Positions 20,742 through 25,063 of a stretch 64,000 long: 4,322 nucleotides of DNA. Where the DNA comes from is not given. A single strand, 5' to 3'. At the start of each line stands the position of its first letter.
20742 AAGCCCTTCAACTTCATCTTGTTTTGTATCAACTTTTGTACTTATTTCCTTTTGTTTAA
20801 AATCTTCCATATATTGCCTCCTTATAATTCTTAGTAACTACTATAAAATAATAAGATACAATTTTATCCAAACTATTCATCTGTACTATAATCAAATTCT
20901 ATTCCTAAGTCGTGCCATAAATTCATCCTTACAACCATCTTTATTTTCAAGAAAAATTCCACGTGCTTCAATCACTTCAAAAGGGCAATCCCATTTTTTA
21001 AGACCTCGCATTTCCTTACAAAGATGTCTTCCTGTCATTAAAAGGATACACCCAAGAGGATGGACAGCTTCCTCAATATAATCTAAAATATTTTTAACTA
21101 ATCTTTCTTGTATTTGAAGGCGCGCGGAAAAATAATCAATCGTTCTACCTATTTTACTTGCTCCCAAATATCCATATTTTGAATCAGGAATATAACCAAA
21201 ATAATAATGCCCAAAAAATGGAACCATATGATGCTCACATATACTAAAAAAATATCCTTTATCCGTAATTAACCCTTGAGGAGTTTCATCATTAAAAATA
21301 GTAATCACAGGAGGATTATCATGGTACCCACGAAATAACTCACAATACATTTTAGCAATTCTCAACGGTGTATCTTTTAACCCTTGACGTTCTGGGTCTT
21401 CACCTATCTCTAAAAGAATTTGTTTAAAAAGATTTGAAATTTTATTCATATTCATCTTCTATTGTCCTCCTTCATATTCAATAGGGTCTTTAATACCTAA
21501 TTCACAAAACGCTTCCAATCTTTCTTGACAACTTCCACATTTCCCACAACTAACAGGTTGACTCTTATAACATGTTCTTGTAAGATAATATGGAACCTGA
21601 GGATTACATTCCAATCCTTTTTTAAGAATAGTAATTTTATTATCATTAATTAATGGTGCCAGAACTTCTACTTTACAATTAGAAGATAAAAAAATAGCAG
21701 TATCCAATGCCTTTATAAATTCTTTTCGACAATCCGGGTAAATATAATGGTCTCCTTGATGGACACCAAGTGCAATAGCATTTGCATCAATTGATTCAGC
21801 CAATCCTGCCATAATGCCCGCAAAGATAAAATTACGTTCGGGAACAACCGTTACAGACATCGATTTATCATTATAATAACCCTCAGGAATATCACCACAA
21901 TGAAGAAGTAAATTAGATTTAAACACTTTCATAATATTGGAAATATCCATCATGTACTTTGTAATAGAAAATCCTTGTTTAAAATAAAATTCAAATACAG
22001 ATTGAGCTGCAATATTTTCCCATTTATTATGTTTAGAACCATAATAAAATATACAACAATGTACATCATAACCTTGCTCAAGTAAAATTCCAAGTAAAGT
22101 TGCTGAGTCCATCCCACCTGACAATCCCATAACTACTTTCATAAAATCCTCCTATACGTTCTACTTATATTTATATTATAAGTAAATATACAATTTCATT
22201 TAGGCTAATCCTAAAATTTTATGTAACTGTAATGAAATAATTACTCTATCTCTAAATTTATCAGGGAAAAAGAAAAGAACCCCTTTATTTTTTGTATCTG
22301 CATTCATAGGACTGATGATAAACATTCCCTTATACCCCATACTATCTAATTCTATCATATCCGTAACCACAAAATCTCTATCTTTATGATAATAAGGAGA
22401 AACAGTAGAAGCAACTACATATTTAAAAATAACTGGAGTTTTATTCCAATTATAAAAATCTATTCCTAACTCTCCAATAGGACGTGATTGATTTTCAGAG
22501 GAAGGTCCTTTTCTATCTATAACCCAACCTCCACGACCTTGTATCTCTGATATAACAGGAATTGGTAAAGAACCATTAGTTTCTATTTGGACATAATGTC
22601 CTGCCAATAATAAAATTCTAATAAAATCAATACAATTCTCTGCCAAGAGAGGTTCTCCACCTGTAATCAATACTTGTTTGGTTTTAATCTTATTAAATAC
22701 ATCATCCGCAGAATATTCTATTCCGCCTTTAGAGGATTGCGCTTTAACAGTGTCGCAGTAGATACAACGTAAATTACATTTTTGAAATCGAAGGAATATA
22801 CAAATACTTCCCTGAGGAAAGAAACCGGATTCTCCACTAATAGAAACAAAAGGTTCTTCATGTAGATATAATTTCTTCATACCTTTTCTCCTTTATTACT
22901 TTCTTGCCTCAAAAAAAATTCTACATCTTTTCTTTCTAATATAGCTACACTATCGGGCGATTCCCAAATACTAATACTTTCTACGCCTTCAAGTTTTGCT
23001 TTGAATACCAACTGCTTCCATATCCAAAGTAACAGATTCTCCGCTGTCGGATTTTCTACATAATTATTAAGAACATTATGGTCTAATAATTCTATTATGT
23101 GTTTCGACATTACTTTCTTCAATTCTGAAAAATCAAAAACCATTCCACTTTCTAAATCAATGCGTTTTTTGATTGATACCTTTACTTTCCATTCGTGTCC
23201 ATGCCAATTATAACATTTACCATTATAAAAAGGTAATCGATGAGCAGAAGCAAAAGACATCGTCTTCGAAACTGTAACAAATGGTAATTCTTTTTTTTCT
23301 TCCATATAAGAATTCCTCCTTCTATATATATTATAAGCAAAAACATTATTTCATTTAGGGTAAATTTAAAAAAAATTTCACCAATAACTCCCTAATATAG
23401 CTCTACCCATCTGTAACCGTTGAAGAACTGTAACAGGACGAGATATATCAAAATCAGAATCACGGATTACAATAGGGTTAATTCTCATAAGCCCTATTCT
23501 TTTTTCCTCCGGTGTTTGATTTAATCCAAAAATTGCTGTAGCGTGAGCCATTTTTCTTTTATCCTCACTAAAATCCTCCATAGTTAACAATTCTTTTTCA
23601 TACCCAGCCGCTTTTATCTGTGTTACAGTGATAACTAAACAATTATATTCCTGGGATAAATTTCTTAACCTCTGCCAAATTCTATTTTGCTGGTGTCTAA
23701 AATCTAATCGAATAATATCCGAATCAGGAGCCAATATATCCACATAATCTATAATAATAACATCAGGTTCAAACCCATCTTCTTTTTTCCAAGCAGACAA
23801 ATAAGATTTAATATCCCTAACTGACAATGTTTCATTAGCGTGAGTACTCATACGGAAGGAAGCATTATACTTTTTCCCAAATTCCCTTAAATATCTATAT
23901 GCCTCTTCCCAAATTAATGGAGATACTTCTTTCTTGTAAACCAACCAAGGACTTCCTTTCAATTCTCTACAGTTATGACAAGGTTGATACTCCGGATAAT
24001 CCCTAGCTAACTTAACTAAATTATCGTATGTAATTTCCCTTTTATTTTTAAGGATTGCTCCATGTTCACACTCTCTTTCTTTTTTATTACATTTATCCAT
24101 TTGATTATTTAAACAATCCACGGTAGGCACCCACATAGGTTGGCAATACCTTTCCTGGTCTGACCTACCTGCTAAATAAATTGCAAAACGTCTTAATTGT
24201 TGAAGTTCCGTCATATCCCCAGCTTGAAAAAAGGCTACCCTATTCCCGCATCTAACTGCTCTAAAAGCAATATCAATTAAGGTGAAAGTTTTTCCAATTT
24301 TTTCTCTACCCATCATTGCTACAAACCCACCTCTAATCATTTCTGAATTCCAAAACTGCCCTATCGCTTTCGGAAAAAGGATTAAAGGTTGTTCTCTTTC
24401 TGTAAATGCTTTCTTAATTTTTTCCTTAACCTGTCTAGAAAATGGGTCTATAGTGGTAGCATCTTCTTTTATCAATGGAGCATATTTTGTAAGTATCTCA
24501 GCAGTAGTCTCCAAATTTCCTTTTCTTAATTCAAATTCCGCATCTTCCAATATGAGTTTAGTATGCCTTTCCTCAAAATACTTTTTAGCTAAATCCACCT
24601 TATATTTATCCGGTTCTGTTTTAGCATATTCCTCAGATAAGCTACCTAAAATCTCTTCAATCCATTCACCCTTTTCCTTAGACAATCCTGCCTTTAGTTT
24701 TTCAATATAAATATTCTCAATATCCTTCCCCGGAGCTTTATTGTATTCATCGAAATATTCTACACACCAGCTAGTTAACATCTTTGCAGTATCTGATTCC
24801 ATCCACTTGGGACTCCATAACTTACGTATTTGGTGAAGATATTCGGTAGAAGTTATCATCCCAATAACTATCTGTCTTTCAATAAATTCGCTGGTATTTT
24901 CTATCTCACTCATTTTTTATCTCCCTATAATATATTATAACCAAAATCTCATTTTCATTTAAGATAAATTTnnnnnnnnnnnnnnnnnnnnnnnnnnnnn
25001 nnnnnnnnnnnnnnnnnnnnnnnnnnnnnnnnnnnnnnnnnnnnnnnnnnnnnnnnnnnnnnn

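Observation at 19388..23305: Complete preQ0/preQ1 pathway plus DpdA: predicted 7-deazaguanine hypermodified DNA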

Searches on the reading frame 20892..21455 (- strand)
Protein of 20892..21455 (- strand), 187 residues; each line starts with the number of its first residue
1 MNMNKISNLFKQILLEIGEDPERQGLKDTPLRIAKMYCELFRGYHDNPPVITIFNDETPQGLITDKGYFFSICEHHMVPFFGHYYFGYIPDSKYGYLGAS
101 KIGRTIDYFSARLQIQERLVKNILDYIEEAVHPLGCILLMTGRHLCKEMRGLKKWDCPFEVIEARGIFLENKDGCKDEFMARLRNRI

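Call 3: search_protein_families(library=pfam, proteins=[window:20892-21455:-], max_evalue=0.01)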
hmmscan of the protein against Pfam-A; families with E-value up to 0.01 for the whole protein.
window:20892-21455:- (187 aa): 1 family
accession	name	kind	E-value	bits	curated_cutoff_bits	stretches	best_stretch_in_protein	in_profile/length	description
PF01227.27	GTP_cyclohydroI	-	5.3e-45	153.5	27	1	7-181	2-176/179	GTP cyclohydrolase I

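Call 4: search_protein_families(library=ncbifam, proteins=[window:20892-21455:-], max_evalue=0.01)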
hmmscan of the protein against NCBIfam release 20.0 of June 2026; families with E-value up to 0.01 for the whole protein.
window:20892-21455:- (187 aa): 4 families
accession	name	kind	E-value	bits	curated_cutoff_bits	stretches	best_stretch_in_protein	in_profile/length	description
NF006826.0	PRK09347.1-3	subfamily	3.8e-47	160.2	162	1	2-184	5-187/189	GTP cyclohydrolase I FolE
TIGR00063.1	folE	equivalog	8e-43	146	181.6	1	6-184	1-179/180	GTP cyclohydrolase I FolE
NF006825.1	PRK09347.1-2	subfamily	7.5e-42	142.8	174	1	8-181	3-176/179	GTP cyclohydrolase I FolE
NF006824.0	PRK09347.1-1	equivalog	1.6e-29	102.9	202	1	3-184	35-217/219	GTP cyclohydrolase I FolE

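Call 5: search_protein_families(library=phrogs, proteins=[window:20892-21455:-], max_evalue=0.001)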
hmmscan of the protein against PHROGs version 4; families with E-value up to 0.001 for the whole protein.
window:20892-21455:- (187 aa): 1 family
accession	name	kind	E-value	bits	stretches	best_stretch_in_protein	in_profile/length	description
phrog_2197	-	other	4.8e-41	141.4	1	2-183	15-198/200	GTP cyclohydrolase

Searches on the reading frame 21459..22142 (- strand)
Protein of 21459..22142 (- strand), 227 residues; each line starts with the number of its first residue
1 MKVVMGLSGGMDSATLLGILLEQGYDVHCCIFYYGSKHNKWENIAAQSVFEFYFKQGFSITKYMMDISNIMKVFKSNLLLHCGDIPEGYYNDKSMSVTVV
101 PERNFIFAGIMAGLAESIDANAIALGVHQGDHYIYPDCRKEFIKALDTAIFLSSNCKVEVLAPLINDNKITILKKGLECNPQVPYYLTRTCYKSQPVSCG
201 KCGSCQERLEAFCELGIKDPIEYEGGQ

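Call 3: search_protein_families(library=pfam, proteins=[window:21459-22142:-], max_evalue=0.01)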
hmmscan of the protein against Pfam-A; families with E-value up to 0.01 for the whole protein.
window:21459-22142:- (227 aa): 5 families
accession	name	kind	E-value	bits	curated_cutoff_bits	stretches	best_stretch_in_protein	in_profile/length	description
PF06508.19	QueC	-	1.6e-50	172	22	1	2-215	1-209/210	Queuosine biosynthesis protein QueC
PF03054.22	tRNA_Me_trans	-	0.00054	20.1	20.6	1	1-38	1-38/202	tRNA methyl transferase HUP domain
PF24167.1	DUF7411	-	0.0016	18.5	28.7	1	1-55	1-54/194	Family of unknown function (DUF7411)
PF02568.20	ThiI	-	0.0022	18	20.5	0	2-71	5-80/197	Thiamine biosynthesis protein (ThiI)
PF02540.23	NAD_synthase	-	0.0057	16.2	21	1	2-77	20-91/242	NAD synthase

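Call 4: search_protein_families(library=ncbifam, proteins=[window:21459-22142:-], max_evalue=0.01)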
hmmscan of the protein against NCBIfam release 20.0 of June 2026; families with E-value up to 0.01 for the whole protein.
window:21459-22142:- (227 aa): 9 families
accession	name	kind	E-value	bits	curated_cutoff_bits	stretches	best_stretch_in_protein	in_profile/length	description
TIGR00364.1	TIGR00364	equivalog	1.4e-48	165.1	150.3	1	4-208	2-201/201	7-cyano-7-deazaguanine synthase QueC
NF008317.0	PRK11106.1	equivalog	2.6e-26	92.4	378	1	2-210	3-208/231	7-cyano-7-deazaguanine synthase QueC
NF001138.1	PRK00143.1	equivalog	1.9e-05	23.8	284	1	2-47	1-46/345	tRNA 2-thiouridine(34) synthase MnmA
TIGR02432.1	lysidine_TilS_N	equivalog_domain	0.00078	19.4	93.6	1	2-74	1-75/189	tRNA lysidine(34) synthetase TilS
TIGR00552.1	nadE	equivalog_domain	0.00081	18.7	63.65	1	2-76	24-95/251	NAD(+) synthase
NF010587.0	PRK13980.1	equivalog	0.0012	18.1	255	1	2-77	33-104/267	NAD+ synthase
TIGR00420.1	trmU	equivalog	0.0013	17.7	236.95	1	1-43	1-43/351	tRNA 2-thiouridine(34) synthase MnmA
TIGR00342.1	TIGR00342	equivalog_domain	0.0021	17.2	264.5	1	2-75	174-248/373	tRNA uracil 4-sulfurtransferase ThiI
NF011155.0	PRK14561.1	equivalog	0.0066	16.2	207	1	1-53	1-52/195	hypothetical protein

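Call 5: search_protein_families(library=phrogs, proteins=[window:21459-22142:-], max_evalue=0.001)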
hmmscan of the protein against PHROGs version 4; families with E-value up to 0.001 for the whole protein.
window:21459-22142:- (227 aa): 2 families
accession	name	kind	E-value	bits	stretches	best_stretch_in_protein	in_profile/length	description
phrog_1550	-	moron, auxiliary metabolic gene and host takeover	2.5e-62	212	1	1-224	146-359/418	QueC-like queuosine biosynthesis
phrog_10428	-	other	3.3e-16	60.1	1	5-224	260-472/476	L-glutamine-D-fructose-6-phosphate aminotransferase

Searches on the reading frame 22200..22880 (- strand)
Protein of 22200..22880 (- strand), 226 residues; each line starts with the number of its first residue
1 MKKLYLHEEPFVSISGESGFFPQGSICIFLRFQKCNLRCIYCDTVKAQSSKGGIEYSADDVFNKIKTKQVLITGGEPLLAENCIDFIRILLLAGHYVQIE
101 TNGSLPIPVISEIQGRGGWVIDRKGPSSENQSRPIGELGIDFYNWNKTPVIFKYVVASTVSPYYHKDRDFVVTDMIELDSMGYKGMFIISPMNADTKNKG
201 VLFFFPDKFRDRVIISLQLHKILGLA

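Call 3: search_protein_families(library=pfam, proteins=[window:22200-22880:-], max_evalue=0.01)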
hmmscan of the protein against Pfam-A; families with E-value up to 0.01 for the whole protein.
window:22200-22880:- (226 aa): 2 families
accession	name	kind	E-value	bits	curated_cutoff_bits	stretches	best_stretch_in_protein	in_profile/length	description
PF04055.27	Radical_SAM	-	7.2e-11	43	29.5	1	33-114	5-98/166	Radical SAM superfamily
PF13353.11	Fer4_12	-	0.00025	21.8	22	1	28-87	8-71/137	4Fe-4S single cluster domain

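Call 4: search_protein_families(library=ncbifam, proteins=[window:22200-22880:-], max_evalue=0.01)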
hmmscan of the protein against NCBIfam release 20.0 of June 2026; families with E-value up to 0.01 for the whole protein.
window:22200-22880:- (226 aa): 31 families (the best 25 are shown)
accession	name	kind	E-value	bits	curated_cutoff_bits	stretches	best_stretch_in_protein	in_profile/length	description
TIGR03963.1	rSAM_QueE_Clost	equivalog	1.7e-29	103.1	260.1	1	9-223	5-211/219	putative 7-carboxy-7-deazaguanine synthase QueE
TIGR04349.1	rSAM_QueE_gams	hypoth_equivalog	3.2e-22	79.3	300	1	9-222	5-202/210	7-carboxy-7-deazaguanine synthase QueE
TIGR02495.1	NrdG2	equivalog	1.1e-12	47.7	131.15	1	26-111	17-107/193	anaerobic ribonucleoside-triphosphate reductase activating protein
TIGR04322.1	rSAM_QueE_Ecoli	equivalog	1.4e-09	37.8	200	2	11-62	1-50/215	7-carboxy-7-deazaguanine synthase QueE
TIGR02666.1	moaA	equivalog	1.4e-08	34.1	284.05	1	33-105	18-102/336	GTP 3',8-cyclase MoaA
TIGR03365.1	Bsubt_queE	equivalog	3.2e-08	33.4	206.1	1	24-131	21-134/238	7-carboxy-7-deazaguanine synthase QueE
TIGR04508.1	queE_Cx14CxxC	equivalog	9.6e-08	32.1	240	1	8-108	4-122/208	7-carboxy-7-deazaguanine synthase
TIGR02668.1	moaA_archaeal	equivalog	1.5e-07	30.7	325.25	1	33-105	18-96/303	GTP 3',8-cyclase MoaA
NF001199.0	PRK00164.2-1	equivalog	1.3e-06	27.8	231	1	33-105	20-98/308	GTP 3',8-cyclase MoaA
TIGR02493.1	PFLA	equivalog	1e-05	25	231.75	1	30-104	20-104/235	pyruvate formate-lyase-activating protein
TIGR03977.1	rSAM_pair_HxsC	equivalog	1.5e-05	24.1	267.9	1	32-89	32-92/292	His-Xaa-Ser system radical SAM maturase HxsC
NF038283.1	viperin_w_prok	equivalog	1.9e-05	24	180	1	33-105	10-94/281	viperin family antiviral radical SAM protein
TIGR04317.1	W_rSAM_matur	equivalog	5.6e-05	22.4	380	1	33-106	12-91/349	tungsten cofactor oxidoreductase radical SAM maturase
TIGR04084.1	rSAM_AF0577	subfamily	5.7e-05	22.2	225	1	33-105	5-80/347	TIGR04084 family radical SAM/SPASM domain-containing protein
TIGR04054.1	rSAM_NirJ1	equivalog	0.0001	21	650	1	23-105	34-121/387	putative heme d1 biosynthesis radical SAM protein NirJ1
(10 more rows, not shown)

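Call 5: search_protein_families(library=phrogs, proteins=[window:22200-22880:-], max_evalue=0.001)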
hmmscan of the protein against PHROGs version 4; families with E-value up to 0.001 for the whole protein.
window:22200-22880:- (226 aa): 3 families
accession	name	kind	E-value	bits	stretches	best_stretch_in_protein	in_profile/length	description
phrog_2076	-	moron, auxiliary metabolic gene and host takeover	6e-26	92.4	1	9-224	17-241/247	QueE-like radical SAM domain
phrog_1802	-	other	9.7e-07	29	1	32-88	51-118/556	radical SAM domain-containing protein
phrog_13987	-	other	3.4e-06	27.6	1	32-105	22-103/274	radical SAM domain-containing protein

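Call 66: search_solved_structures(query=window:22200-22880:-, max_evalue=0.001)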
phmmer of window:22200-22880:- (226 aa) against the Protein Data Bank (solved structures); distinct sequences matched with E-value up to 0.001: 2.
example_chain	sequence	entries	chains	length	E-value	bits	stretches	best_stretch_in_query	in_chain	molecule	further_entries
6nhl_A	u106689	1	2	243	0.00011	24.9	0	8-63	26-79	7-carboxy-7-deazaguanine synthase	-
8wm2_A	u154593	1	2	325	0.00079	22.1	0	34-104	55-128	Fe-S radical SAM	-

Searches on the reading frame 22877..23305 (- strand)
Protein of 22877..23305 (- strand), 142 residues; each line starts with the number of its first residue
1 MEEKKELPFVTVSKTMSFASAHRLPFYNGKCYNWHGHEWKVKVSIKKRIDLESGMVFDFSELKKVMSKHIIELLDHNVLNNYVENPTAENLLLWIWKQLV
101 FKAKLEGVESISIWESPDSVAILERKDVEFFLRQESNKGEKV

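Call 3: search_protein_families(library=pfam, proteins=[window:22877-23305:-], max_evalue=0.01)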
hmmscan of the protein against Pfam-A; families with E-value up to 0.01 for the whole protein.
window:22877-23305:- (142 aa): 1 family
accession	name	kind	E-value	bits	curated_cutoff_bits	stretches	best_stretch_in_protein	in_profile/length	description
PF01242.24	PTPS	-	1.5e-30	106.1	22.4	1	12-124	2-119/121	6-pyruvoyl tetrahydropterin synthase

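Call 4: search_protein_families(library=ncbifam, proteins=[window:22877-23305:-], max_evalue=0.01)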
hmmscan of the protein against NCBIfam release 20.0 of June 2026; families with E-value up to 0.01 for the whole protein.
window:22877-23305:- (142 aa): 3 families
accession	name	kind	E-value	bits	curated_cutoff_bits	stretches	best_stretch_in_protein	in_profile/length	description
TIGR03367.1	queuosine_QueD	equivalog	4.4e-27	94.3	89.25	1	12-99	2-90/92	6-carboxytetrahydropterin synthase QueD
TIGR00039.1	6PTHBS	subfamily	9.2e-26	90.6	125.5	1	10-102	2-97/124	6-pyruvoyl tetrahydropterin synthase/6-carboxytetrahydropterin synthase family protein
TIGR03112.1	6_pyr_pter_rel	hypoth_equivalog_domain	0.0034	17.7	69.35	1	25-123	13-112/113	6-pyruvoyl tetrahydropterin synthase-related domain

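Call 5: search_protein_families(library=phrogs, proteins=[window:22877-23305:-], max_evalue=0.001)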
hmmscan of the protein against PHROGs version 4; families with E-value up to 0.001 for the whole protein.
window:22877-23305:- (142 aa): 1 family
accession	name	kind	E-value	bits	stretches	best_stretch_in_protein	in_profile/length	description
phrog_2389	-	moron, auxiliary metabolic gene and host takeover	3.7e-20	73.2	1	5-81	5-80/158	QueD-like 6-pyruvoyl-tetrahydropterin synthase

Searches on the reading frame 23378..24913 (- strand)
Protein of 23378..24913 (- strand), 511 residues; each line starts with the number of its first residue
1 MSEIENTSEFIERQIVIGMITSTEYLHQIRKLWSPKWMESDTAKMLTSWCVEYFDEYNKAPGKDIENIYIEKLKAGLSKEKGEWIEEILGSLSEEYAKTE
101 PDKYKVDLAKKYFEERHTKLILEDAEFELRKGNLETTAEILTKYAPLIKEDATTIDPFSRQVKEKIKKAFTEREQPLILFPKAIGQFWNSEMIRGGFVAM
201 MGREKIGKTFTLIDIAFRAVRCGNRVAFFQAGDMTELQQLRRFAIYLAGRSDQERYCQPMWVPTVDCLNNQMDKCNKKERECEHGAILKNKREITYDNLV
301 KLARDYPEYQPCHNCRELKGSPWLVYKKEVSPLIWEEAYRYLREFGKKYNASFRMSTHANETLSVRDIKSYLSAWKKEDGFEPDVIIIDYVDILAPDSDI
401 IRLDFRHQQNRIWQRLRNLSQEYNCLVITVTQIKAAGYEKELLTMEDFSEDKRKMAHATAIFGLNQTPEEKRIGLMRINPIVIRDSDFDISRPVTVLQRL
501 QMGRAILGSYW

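Call 3: search_protein_families(library=pfam, proteins=[window:23378-24913:-], max_evalue=0.01)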
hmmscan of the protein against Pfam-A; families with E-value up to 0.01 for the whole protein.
window:23378-24913:- (511 aa): 4 families
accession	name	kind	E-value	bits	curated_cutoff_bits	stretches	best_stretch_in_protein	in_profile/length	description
PF03796.21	DnaB_C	-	6.7e-07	29.4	27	1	355-435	104-180/255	DnaB-like helicase C terminal domain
PF20307.4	divDNAB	-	0.00096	18.4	26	1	352-448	171-265/356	Divergent DnaB-like ATPase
PF13481.12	AAA_25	-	0.0029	17.7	27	0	192-221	30-59/195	AAA domain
PF01695.23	IstB_IS21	-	0.0037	17.2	24.1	0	198-236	95-133/238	IstB-like ATP binding protein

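Call 4: search_protein_families(library=ncbifam, proteins=[window:23378-24913:-], max_evalue=0.01)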
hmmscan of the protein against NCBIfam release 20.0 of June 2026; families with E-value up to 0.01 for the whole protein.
window:23378-24913:- (511 aa): 5 families
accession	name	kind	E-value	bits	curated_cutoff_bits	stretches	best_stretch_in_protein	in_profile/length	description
TIGR03600.1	phage_DnaB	exception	4e-07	29.4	498.65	1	362-434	286-354/421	phage replicative helicase, DnaB family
TIGR00665.1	DnaB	equivalog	0.00014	20.8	385.25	1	360-434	285-356/435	replicative DNA helicase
NF005240.0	PRK06749.1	subfamily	0.0011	17.8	686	0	194-245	185-235/428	replicative DNA helicase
NF004629.0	PRK05973.1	equivalog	0.0036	16.3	156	0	191-251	60-119/237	DNA helicase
NF004109.0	PRK05595.1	equivalog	0.0036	16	737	0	362-436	293-363/444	replicative DNA helicase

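Call 5: search_protein_families(library=phrogs, proteins=[window:23378-24913:-], max_evalue=0.001)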
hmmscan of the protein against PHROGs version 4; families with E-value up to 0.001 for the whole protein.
window:23378-24913:- (511 aa): 3 families
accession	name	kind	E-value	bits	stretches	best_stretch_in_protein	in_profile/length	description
phrog_19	-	DNA, RNA and nucleotide metabolism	9.2e-30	105.1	1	3-479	155-554/621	DnaB-like replicative helicase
phrog_243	-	DNA, RNA and nucleotide metabolism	6.1e-09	36.2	1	357-437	117-195/273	DnaB-like replicative helicase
phrog_239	-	DNA, RNA and nucleotide metabolism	1.2e-05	25.4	0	364-448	452-537/801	DNA primase/helicase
